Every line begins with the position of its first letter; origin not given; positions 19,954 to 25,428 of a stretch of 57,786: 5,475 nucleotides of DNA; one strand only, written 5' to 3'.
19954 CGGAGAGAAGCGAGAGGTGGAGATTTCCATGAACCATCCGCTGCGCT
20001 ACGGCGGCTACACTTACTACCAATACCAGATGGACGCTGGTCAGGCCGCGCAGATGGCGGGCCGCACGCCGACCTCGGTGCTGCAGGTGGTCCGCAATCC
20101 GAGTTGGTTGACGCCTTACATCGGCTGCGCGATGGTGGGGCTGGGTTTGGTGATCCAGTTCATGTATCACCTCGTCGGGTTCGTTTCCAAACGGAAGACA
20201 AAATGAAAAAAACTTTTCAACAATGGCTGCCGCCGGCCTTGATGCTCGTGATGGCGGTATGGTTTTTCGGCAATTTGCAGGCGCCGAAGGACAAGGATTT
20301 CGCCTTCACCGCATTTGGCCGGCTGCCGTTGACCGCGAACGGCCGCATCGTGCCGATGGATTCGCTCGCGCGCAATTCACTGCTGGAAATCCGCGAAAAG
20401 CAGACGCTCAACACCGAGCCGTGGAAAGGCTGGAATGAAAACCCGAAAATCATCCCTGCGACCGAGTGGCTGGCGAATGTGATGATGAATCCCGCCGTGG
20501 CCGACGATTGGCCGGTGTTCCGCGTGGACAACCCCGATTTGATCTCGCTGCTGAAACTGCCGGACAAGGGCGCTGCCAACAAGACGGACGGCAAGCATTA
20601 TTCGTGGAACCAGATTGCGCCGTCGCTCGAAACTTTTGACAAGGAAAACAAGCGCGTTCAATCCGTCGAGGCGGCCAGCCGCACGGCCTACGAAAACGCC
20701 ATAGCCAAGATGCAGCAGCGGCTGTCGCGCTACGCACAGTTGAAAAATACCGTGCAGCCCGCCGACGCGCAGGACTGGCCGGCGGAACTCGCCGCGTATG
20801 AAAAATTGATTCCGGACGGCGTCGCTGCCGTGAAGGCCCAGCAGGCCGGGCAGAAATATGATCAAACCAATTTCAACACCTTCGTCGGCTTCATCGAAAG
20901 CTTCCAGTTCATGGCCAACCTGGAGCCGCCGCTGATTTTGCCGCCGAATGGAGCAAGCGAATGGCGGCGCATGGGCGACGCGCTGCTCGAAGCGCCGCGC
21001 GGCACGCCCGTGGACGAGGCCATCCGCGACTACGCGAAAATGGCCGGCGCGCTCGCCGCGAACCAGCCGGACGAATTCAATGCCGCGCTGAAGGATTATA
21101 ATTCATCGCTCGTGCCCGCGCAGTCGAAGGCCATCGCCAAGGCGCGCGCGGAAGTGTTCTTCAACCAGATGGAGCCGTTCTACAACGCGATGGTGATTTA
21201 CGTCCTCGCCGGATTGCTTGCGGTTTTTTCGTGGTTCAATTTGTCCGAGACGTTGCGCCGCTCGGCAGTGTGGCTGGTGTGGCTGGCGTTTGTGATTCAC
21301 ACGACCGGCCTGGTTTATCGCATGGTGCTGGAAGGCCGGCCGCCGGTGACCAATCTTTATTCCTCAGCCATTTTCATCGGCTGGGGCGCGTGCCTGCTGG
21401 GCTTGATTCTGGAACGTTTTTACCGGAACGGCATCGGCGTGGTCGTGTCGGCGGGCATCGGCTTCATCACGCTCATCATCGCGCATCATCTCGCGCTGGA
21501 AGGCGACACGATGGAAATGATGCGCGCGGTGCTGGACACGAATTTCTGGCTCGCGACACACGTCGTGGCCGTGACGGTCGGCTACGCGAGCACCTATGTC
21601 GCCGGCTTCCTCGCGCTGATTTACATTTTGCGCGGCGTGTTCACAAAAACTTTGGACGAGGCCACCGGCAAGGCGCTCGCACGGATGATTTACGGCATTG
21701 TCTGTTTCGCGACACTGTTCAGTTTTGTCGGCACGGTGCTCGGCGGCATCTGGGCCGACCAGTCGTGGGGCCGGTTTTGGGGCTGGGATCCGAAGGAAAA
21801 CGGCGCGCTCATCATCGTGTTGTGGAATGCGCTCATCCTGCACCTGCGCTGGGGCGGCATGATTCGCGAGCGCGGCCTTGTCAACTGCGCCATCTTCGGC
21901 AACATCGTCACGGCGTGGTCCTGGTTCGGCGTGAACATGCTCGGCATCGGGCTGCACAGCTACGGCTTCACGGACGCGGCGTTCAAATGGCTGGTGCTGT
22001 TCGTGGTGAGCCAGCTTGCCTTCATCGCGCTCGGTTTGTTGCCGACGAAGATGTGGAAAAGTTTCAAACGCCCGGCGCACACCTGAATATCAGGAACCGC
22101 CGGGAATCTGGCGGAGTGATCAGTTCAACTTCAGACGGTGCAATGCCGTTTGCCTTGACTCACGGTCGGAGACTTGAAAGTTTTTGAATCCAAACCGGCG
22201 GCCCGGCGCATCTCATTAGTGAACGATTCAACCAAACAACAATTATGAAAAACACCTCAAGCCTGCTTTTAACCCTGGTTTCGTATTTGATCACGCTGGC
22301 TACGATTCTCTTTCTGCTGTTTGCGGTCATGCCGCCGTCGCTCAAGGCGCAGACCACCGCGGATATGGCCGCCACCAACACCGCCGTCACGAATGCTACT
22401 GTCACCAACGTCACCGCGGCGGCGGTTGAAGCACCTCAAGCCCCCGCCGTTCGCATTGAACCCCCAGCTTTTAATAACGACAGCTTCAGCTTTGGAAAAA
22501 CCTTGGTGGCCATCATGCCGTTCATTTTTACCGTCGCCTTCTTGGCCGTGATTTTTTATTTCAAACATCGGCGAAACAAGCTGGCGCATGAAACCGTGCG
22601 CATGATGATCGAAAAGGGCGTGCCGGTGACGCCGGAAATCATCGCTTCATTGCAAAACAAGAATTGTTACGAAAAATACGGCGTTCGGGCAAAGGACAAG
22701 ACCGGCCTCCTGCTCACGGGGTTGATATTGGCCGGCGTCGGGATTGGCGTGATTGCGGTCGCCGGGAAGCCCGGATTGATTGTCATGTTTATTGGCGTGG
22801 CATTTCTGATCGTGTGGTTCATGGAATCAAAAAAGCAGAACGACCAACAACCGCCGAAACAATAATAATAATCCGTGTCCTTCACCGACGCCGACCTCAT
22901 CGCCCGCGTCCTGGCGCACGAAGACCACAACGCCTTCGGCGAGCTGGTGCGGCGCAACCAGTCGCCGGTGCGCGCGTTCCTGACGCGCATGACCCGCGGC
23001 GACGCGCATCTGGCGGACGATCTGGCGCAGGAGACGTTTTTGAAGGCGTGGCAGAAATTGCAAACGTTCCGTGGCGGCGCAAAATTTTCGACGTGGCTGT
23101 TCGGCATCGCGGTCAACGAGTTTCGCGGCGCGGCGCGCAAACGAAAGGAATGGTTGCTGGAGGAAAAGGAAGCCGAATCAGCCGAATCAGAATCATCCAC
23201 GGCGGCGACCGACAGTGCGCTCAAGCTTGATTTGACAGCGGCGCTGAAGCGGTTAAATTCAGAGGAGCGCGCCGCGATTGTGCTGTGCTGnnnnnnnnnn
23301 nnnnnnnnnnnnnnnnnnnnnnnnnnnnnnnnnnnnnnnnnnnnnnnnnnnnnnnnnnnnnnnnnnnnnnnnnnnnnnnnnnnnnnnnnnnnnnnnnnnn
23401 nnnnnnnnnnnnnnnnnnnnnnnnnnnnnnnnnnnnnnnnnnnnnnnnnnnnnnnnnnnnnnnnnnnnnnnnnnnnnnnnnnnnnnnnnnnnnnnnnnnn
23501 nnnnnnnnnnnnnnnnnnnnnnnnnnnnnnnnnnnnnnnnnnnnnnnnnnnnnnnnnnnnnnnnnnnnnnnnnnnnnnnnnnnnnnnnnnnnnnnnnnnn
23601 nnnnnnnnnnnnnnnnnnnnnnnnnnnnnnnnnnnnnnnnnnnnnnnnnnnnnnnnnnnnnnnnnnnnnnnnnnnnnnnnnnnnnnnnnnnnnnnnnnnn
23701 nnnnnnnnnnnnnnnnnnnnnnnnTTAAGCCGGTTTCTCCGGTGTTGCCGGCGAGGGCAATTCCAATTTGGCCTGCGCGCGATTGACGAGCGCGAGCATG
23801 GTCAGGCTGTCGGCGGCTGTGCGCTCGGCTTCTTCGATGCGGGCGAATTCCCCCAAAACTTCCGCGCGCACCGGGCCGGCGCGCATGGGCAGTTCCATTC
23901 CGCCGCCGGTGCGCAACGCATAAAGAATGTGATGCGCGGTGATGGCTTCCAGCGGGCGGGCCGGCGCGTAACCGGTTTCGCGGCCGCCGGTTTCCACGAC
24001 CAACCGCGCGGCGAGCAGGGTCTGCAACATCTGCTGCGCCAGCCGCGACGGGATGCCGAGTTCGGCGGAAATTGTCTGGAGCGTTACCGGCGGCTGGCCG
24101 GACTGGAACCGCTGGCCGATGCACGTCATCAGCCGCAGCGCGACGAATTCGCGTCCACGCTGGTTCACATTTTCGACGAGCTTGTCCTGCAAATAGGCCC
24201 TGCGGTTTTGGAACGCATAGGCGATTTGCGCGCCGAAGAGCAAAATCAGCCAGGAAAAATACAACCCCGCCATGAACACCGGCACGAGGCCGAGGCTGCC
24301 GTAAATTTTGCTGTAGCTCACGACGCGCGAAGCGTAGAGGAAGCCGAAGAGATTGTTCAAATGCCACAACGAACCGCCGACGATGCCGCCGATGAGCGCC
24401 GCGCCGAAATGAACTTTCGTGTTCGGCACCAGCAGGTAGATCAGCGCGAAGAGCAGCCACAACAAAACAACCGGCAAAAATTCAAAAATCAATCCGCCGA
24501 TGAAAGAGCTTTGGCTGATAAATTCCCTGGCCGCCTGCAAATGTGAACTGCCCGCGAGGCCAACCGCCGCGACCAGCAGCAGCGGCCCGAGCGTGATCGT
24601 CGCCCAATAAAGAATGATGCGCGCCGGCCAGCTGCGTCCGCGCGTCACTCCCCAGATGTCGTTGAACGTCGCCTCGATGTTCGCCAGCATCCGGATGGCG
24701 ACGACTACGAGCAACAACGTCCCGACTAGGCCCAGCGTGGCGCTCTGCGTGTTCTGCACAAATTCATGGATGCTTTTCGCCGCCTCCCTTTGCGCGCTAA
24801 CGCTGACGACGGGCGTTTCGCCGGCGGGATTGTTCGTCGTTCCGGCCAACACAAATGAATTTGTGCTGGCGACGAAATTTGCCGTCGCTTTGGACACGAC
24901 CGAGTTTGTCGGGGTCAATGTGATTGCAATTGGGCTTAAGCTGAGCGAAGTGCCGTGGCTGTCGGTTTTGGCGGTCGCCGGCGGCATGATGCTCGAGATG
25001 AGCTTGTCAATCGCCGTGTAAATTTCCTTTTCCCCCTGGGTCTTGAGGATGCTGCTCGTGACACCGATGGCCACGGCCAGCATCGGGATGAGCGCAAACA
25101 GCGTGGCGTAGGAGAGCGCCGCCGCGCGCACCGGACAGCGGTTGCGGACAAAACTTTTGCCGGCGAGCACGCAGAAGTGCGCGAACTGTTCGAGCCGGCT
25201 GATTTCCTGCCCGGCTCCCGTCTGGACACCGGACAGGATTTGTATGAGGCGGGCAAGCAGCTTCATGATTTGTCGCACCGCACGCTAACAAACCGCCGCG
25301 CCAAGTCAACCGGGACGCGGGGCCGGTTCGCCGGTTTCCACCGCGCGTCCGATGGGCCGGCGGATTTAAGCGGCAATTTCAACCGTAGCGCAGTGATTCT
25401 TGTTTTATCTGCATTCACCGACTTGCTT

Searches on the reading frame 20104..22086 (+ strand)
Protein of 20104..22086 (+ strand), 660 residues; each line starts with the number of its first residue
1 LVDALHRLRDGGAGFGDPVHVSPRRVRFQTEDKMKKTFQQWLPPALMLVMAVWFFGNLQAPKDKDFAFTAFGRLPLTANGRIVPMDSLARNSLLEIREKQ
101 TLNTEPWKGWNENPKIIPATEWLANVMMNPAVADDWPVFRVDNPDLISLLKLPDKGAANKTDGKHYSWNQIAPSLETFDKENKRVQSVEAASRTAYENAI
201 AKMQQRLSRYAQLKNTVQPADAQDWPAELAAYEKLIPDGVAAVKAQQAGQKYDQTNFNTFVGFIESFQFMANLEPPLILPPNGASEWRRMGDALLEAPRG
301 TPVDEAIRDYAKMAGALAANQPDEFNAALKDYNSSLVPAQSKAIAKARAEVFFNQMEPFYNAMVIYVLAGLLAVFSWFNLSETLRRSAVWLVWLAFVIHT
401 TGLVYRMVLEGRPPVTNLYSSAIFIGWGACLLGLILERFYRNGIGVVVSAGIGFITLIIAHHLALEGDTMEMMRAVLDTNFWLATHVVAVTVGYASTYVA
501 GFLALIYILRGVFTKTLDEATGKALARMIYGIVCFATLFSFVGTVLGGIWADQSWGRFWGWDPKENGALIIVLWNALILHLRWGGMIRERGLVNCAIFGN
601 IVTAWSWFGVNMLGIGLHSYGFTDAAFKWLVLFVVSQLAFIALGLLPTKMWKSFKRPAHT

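Call 47: search_protein_families(library=pfam, proteins=[window:20104-22086:+], max_evalue=0.00001)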
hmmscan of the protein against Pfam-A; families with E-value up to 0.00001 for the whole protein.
window:20104-22086:+ (660 aa): 1 family
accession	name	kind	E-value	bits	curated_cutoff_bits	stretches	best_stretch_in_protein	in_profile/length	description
PF01578.25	Cytochrom_C_asm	-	1e-22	81.3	29.9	1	416-618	2-212/212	Cytochrome C assembly protein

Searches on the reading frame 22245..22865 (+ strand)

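Call 47: search_protein_families(library=pfam, proteins=[window:22245-22865:+], max_evalue=0.00001)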
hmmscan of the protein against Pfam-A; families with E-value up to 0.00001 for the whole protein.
window:22245-22865:+ (206 aa): 1 family
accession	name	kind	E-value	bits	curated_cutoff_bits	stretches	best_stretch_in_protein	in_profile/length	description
PF19762.4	DUF6249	-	4.4e-09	36.7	33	1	90-194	5-103/104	Domain of unknown function (DUF6249)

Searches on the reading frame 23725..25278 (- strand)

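Call 47: search_protein_families(library=pfam, proteins=[window:23725-25278:-], max_evalue=0.00001)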
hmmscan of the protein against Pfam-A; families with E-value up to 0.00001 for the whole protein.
window:23725-25278:- (517 aa): 2 families
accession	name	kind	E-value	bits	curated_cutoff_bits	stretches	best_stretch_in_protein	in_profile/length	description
PF03631.20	Virul_fac_BrkB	-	2e-48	165.7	33.7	2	162-360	52-259/259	Virulence factor BrkB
PF02082.26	Rrf2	-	1.7e-07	31.9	30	1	379-456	7-82/132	Iron-dependent Transcriptional regulator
